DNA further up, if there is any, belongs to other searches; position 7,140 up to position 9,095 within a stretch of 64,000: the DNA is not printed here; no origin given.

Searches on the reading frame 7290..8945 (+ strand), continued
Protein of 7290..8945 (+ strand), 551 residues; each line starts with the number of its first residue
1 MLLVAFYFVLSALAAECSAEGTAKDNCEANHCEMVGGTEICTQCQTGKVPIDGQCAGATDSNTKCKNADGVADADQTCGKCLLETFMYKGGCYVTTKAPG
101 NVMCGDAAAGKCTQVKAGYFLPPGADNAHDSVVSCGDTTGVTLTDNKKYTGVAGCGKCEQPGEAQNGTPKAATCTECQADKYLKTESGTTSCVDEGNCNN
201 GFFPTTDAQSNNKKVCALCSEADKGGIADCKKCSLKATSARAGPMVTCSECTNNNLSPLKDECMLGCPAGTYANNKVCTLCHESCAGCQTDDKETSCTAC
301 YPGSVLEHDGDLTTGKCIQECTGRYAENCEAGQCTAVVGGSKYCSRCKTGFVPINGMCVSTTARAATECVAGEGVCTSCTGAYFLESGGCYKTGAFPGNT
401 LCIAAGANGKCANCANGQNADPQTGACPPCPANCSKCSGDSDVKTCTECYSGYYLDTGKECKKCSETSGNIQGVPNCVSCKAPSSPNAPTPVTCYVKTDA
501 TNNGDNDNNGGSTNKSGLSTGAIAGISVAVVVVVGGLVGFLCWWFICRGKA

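Call 79: list_cluster_members(proteins=[P0016, P0035, P0056, P0081, P0002, P0113, P0115, P0109])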
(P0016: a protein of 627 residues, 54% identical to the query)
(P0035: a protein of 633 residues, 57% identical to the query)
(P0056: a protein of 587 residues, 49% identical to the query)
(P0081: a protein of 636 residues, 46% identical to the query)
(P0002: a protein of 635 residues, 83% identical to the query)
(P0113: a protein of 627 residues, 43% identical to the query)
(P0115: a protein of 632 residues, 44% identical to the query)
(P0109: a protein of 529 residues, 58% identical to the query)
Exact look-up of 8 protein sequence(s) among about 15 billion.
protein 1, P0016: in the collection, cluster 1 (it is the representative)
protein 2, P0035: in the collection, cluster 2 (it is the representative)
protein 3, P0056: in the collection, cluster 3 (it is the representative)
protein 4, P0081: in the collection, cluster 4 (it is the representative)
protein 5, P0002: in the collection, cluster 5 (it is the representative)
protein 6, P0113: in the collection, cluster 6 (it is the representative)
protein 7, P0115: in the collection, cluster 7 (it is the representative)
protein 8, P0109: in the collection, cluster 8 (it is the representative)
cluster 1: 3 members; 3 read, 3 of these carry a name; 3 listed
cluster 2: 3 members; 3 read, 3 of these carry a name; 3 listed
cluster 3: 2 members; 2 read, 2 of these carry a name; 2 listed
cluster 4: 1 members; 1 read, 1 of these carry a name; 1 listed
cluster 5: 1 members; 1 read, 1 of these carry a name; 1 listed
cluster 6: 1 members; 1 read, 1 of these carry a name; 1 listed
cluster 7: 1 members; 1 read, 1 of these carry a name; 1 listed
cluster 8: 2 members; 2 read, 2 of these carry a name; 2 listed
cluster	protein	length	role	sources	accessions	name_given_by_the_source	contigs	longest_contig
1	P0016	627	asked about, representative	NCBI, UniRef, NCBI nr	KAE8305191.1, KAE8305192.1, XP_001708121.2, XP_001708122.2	VSP with INR [Giardia duodenalis] | VSP with INR n=2 Tax=Giardia intestinalis TaxID=5741 RepID=A0A644F944_GIAIC | VSP with INR [Giardia intestinalis]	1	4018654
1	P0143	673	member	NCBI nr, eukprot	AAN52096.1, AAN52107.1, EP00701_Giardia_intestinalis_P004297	variant-specific surface protein S1 [Giardia intestinalis] | XP_001708121.1 VSP with INR [Giardia lamblia ATCC 50803]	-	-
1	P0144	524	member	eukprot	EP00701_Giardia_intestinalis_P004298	XP_001708122.1 VSP presumed INR [Giardia lamblia ATCC 50803]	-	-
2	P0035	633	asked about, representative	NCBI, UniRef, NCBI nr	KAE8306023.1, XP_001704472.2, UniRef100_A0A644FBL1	VSP S8 [Giardia duodenalis] | VSP S8 n=2 Tax=Giardia intestinalis TaxID=5741 RepID=A0A644FBL1_GIAIC | VSP S8 [Giardia intestinalis]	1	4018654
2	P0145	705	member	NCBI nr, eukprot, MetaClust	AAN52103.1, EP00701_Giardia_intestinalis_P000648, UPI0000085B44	variant-specific surface protein S8 [Giardia intestinalis] | XP_001704472.1 VSP S8 [Giardia lamblia ATCC 50803] | status=active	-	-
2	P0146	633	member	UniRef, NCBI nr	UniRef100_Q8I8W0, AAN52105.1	Variant-specific surface protein AS2 n=1 Tax=Giardia intestinalis TaxID=5741 ... | variant-specific surface protein AS2 [Giardia intestinalis]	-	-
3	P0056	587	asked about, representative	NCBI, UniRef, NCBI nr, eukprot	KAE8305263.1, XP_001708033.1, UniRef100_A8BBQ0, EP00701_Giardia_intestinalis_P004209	VSP [Giardia duodenalis] | VSP n=1 Tax=Giardia intestinalis (strain ATCC 50803 / WB clone C6) TaxID=184922 ... | VSP [Giardia intestinalis]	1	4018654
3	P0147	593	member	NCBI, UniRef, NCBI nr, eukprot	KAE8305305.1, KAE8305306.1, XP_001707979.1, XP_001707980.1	VSP [Giardia duodenalis] | VSP n=1 Tax=Giardia intestinalis (strain ATCC 50803 / WB clone C6) TaxID=184922 ... | VSP [Giardia intestinalis]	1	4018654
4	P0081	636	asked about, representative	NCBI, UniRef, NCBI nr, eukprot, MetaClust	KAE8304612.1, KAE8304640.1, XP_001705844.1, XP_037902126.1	VSP [Giardia duodenalis] | VSP n=1 Tax=Giardia intestinalis (strain ATCC 50803 / WB clone C6) TaxID=184922 ... | VSP [Giardia intestinalis]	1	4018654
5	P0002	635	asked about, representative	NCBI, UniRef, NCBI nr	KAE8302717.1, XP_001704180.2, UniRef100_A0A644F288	VSP [Giardia duodenalis] | VSP n=1 Tax=Giardia intestinalis (strain ATCC 50803 / WB clone C6) TaxID=184922 ... | VSP [Giardia intestinalis]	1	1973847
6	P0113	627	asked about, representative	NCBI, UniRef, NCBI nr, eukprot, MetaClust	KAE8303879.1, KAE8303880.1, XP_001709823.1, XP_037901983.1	VSP [Giardia duodenalis] | VSP n=1 Tax=Giardia intestinalis (strain ATCC 50803 / WB clone C6) TaxID=184922 ... | VSP [Giardia intestinalis]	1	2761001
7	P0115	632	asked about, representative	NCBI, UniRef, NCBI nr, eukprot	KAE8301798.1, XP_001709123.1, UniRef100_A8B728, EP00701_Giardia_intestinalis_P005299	VSP [Giardia duodenalis] | VSP n=1 Tax=Giardia intestinalis (strain ATCC 50803 / WB clone C6) TaxID=184922 ... | VSP [Giardia intestinalis]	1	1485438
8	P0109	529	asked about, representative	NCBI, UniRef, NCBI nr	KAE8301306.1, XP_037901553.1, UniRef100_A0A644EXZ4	VSP [Giardia duodenalis] | VSP n=1 Tax=Giardia intestinalis (strain ATCC 50803 / WB clone C6) TaxID=184922 ... | VSP [Giardia intestinalis]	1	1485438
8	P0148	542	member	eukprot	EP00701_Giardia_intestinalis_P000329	XP_001704153.1 VSP [Giardia lamblia ATCC 50803]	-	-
